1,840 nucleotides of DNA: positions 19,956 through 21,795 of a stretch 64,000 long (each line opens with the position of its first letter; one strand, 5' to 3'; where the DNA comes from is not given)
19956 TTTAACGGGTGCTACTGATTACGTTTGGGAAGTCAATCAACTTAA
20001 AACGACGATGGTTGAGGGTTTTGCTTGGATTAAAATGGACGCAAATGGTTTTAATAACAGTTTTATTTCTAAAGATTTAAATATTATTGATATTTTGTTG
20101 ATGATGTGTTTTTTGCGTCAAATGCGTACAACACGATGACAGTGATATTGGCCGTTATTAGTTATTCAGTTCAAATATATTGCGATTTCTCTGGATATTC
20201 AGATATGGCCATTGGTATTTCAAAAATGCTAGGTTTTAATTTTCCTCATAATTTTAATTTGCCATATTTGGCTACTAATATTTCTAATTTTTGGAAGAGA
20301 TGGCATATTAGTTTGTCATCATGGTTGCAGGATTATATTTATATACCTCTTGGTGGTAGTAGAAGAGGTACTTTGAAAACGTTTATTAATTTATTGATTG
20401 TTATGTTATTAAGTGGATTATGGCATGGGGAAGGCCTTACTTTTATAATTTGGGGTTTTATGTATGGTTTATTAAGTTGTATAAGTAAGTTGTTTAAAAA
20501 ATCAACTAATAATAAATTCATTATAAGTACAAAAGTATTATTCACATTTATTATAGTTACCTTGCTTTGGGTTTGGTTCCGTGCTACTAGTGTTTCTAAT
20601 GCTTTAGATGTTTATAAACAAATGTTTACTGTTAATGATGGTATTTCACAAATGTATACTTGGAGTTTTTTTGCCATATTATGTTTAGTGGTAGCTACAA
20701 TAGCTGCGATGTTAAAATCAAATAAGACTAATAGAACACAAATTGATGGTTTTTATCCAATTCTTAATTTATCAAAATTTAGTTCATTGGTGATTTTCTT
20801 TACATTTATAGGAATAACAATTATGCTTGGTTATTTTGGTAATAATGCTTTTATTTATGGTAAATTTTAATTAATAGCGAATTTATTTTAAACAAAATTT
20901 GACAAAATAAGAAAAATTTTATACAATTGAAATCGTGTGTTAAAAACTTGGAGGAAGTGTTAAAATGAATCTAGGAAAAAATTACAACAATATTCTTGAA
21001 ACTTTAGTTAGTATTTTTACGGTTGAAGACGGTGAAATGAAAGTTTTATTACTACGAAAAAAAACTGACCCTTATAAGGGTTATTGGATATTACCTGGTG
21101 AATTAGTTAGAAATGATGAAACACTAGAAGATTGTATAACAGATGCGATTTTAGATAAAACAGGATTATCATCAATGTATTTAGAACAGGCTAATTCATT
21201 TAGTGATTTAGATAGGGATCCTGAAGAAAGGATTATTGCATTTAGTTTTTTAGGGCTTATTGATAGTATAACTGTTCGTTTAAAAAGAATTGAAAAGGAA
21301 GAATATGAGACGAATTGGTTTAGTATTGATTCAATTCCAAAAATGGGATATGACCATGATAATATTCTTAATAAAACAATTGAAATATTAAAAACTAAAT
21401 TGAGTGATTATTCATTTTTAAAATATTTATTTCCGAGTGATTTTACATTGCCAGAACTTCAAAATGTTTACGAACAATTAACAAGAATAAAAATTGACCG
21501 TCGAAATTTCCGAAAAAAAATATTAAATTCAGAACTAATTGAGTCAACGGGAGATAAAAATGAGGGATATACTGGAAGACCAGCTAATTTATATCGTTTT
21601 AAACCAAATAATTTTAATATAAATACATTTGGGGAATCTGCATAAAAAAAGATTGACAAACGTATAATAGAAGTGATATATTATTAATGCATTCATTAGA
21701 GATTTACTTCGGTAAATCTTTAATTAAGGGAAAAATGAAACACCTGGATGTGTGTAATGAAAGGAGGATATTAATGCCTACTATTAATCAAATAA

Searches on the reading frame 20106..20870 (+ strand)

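Call 40: search_protein_families(library=pfam, proteins=[window:20106-20870:+], max_evalue=0.00001)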
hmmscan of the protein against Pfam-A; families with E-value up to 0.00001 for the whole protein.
window:20106-20870:+ (254 aa): 2 families
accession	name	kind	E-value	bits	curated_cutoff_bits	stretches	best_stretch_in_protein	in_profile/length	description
PF03062.24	MBOAT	-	7.3e-24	85.1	27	1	11-140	170-307/337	MBOAT, membrane-bound O-acyltransferase family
PF13813.11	MBOAT_2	-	8.8e-06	26.4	25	1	47-108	2-65/85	Membrane bound O-acyl transferase family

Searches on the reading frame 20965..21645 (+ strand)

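Call 40: search_protein_families(library=pfam, proteins=[window:20965-21645:+], max_evalue=0.00001)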
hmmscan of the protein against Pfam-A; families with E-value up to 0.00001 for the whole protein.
window:20965-21645:+ (226 aa): 3 families
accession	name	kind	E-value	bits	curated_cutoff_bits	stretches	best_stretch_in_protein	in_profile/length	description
PF21906.2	NrtR_WHD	-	2.9e-22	79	27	1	154-212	3-61/61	NrtR DNA-binding winged helix domain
PF00293.34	NUDIX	-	1.4e-09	38.5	21.1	1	15-133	6-129/134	NUDIX domain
PF19368.5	AraR_C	-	1.9e-09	38.1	23.8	1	155-218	8-72/82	AraR C-terminal winged HTH domain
